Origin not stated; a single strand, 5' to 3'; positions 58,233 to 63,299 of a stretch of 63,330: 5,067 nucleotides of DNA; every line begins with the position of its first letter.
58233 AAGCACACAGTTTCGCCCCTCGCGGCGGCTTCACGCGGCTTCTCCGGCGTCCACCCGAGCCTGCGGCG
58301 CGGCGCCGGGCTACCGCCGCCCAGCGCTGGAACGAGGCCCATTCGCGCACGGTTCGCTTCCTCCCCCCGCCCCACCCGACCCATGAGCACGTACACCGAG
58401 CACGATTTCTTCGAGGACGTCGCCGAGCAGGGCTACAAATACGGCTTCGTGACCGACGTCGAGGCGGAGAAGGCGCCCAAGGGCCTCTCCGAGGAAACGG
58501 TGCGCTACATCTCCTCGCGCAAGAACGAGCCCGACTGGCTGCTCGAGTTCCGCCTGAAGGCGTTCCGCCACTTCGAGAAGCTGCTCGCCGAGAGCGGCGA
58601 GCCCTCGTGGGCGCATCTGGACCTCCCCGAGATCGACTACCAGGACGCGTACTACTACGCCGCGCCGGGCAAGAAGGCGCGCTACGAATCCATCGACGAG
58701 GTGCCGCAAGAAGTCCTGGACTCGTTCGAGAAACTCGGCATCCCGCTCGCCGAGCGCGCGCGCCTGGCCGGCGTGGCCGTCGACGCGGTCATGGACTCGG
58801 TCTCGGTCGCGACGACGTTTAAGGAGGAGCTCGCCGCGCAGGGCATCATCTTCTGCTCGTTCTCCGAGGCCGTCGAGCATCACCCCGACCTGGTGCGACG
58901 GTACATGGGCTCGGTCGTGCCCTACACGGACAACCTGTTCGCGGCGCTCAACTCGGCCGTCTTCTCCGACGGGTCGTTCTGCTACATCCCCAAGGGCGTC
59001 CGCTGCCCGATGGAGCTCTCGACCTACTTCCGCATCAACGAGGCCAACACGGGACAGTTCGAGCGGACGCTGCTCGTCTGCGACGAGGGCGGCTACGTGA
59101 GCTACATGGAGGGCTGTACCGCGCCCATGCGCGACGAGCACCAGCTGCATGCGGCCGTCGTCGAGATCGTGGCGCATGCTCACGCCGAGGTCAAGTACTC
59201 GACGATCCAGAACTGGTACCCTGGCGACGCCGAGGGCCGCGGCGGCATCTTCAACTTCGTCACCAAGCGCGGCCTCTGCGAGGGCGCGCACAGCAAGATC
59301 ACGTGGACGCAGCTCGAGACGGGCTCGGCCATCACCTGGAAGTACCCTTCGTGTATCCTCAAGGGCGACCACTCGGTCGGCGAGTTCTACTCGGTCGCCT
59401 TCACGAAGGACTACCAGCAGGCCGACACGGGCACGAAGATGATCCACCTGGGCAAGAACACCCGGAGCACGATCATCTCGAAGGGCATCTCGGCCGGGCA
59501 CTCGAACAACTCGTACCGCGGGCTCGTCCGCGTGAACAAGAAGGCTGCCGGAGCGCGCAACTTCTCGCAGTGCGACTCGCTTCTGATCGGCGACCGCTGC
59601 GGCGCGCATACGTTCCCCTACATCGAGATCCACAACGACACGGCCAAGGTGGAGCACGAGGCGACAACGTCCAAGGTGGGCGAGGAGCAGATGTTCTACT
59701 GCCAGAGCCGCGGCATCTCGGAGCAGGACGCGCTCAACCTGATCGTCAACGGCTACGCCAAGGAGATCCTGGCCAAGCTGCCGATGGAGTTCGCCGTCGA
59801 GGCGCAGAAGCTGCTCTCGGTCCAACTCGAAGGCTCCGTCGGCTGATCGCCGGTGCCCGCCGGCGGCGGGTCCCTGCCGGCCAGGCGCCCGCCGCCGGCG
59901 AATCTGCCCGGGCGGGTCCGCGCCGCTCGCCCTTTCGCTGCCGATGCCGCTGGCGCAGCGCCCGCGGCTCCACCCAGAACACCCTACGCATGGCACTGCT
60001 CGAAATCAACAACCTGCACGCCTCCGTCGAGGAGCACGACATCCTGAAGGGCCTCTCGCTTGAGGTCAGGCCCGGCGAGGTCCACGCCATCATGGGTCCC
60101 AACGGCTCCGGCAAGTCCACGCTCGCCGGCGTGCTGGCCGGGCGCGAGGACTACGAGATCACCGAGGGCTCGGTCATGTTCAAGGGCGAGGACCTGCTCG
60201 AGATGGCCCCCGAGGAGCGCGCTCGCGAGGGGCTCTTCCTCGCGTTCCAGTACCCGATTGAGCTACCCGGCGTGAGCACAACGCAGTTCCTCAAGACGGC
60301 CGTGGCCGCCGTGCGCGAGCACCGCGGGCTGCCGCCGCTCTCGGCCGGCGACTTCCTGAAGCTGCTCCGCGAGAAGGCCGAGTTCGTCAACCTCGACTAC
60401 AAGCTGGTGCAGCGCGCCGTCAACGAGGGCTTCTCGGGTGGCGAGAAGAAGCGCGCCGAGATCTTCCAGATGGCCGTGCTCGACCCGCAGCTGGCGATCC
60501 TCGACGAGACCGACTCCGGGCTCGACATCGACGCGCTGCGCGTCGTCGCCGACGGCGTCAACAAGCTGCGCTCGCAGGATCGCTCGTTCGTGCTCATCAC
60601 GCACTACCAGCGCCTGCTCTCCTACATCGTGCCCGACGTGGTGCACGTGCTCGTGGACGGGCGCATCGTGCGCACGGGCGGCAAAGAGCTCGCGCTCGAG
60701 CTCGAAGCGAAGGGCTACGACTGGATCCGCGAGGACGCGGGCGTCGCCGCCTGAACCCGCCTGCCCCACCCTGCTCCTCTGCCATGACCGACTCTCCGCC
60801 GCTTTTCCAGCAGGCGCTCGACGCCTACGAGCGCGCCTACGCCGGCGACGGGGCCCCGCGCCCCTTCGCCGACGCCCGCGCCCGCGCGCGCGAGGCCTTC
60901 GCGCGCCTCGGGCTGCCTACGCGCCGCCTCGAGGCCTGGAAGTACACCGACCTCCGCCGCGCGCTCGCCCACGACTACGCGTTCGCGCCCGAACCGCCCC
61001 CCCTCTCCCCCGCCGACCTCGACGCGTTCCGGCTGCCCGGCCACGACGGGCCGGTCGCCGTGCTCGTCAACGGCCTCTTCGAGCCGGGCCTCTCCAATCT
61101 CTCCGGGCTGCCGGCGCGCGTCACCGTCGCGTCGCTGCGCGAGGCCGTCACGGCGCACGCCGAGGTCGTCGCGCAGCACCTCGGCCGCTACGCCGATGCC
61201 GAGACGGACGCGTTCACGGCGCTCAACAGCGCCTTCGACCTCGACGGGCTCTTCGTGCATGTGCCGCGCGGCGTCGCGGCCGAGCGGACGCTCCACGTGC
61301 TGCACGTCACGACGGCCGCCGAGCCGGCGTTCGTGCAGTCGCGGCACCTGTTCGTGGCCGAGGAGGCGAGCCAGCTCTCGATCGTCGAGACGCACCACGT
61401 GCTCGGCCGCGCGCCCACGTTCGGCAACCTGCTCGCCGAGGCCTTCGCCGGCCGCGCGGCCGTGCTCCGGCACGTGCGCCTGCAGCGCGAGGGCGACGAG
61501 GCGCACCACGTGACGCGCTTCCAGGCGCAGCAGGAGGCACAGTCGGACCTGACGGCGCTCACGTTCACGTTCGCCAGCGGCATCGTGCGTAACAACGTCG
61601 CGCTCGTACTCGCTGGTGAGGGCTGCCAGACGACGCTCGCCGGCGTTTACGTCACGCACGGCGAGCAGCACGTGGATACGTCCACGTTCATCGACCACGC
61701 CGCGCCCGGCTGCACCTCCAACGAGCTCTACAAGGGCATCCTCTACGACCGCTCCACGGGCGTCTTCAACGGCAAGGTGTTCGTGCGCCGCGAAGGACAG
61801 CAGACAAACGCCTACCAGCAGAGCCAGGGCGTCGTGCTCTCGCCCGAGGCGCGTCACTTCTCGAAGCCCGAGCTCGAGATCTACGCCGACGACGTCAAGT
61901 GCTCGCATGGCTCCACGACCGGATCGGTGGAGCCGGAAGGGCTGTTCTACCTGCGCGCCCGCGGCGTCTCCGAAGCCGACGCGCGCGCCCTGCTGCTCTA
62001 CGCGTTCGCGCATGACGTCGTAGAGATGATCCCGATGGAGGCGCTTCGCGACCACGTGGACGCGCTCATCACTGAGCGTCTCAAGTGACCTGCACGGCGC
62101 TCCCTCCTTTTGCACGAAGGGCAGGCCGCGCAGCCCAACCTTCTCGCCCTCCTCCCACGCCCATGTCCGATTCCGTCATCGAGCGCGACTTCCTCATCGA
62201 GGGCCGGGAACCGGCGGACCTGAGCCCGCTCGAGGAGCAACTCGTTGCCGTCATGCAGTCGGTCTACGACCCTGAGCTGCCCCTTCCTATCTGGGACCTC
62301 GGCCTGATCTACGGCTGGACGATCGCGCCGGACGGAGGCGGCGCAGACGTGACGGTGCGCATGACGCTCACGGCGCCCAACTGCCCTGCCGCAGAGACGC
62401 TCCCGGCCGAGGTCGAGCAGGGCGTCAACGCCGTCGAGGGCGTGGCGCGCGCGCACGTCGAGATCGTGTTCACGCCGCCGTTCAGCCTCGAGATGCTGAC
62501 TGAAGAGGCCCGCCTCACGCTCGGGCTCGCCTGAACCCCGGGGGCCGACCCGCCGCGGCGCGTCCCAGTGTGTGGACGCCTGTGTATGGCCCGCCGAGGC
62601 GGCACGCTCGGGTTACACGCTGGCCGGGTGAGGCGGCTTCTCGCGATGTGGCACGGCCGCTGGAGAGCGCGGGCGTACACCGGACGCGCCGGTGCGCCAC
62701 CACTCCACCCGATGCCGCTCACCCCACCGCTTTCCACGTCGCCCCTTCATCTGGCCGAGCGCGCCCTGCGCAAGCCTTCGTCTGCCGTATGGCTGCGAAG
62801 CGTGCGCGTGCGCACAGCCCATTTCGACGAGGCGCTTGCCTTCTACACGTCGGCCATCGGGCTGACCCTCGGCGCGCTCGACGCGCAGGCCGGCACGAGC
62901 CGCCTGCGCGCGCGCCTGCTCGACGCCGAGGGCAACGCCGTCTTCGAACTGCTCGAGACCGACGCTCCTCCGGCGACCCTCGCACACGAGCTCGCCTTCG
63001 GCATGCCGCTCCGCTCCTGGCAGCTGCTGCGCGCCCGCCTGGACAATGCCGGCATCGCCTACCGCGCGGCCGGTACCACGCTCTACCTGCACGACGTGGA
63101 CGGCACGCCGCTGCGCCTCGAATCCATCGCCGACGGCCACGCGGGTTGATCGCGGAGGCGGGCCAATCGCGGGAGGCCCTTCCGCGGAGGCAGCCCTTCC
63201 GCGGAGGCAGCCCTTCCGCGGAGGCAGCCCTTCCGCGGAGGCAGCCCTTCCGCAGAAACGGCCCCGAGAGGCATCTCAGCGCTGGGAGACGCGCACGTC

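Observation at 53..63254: A different short tandem repeat at almost every gene boundary (23 arrays in 63 kb)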

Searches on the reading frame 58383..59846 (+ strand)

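Call 41: search_protein_families(library=pfam, proteins=[window:58383-59846:+])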
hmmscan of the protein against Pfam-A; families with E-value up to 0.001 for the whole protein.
window:58383-59846:+ (487 aa): 2 families
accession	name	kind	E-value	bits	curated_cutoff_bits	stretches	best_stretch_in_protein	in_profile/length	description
PF01458.23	SUFBD_core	-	3.3e-79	266.1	27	1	216-457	1-231/232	SUF system FeS cluster assembly, SufBD core domain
PF19295.5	SufBD_N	-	1.5e-11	44.7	23.5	1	146-208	104-166/172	SufBD protein N-terminal region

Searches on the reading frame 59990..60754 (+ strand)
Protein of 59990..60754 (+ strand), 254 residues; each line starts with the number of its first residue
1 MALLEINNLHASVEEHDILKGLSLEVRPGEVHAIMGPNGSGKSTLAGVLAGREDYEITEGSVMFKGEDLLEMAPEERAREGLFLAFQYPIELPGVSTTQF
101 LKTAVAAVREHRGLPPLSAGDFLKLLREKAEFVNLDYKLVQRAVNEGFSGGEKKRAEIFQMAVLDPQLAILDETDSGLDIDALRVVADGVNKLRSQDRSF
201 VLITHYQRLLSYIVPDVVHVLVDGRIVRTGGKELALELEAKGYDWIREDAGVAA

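Call 41: search_protein_families(library=pfam, proteins=[window:59990-60754:+])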
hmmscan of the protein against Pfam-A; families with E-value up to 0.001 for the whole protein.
window:59990-60754:+ (254 aa): 3 families
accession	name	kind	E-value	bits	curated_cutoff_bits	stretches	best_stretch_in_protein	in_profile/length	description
PF00005.33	ABC_tran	-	6.3e-23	82.3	25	1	19-174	1-135/137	ABC transporter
PF02463.25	SMC_N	-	1.7e-06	28.1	40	0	148-211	137-203/220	RecF/RecN/SMC N terminal domain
PF13555.12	AAA_29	-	0.00078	19.6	27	0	23-45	16-38/61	P-loop containing region of AAA domain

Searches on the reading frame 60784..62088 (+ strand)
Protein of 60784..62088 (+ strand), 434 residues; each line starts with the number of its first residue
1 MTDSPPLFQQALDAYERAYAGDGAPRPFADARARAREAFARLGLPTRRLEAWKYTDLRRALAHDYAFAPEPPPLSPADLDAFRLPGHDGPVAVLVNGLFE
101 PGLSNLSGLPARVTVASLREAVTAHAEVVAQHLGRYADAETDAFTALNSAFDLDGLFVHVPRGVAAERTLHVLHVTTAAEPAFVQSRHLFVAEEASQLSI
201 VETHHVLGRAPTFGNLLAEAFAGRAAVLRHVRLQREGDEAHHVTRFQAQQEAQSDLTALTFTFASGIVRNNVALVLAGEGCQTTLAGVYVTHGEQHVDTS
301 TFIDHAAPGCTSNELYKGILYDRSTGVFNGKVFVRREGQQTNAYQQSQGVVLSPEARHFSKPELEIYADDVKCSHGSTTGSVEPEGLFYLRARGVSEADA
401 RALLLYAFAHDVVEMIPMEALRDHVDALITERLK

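Call 41: search_protein_families(library=pfam, proteins=[window:60784-62088:+])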
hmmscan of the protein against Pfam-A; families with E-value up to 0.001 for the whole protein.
window:60784-62088:+ (434 aa): 2 families
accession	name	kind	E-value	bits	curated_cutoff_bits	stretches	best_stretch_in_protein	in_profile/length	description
PF01458.23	SUFBD_core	-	3.4e-75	252.9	27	1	177-408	4-232/232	SUF system FeS cluster assembly, SufBD core domain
PF19295.5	SufBD_N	-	5.7e-31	107.9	23.5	1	23-172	21-172/172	SufBD protein N-terminal region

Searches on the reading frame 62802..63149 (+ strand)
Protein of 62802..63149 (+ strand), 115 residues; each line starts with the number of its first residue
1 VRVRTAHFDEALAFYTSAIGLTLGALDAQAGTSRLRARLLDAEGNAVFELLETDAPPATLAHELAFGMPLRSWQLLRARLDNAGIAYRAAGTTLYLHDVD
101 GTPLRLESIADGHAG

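Call 41: search_protein_families(library=pfam, proteins=[window:62802-63149:+])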
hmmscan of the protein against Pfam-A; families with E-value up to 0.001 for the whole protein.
window:62802-63149:+ (115 aa): 0 families

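Call 65: find_related_loci(query=window:62802-63149:+, collection=metagenome_contigs, flank=10000)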
Query window:62802-63149:+ (115 aa) in metagenome_contigs; peptide patterns used: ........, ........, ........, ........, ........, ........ (x = any residue, [..] = any of these).
600 stretches matched a pattern, but none encodes a relative of the query by tblastn (E <= 1e-3).
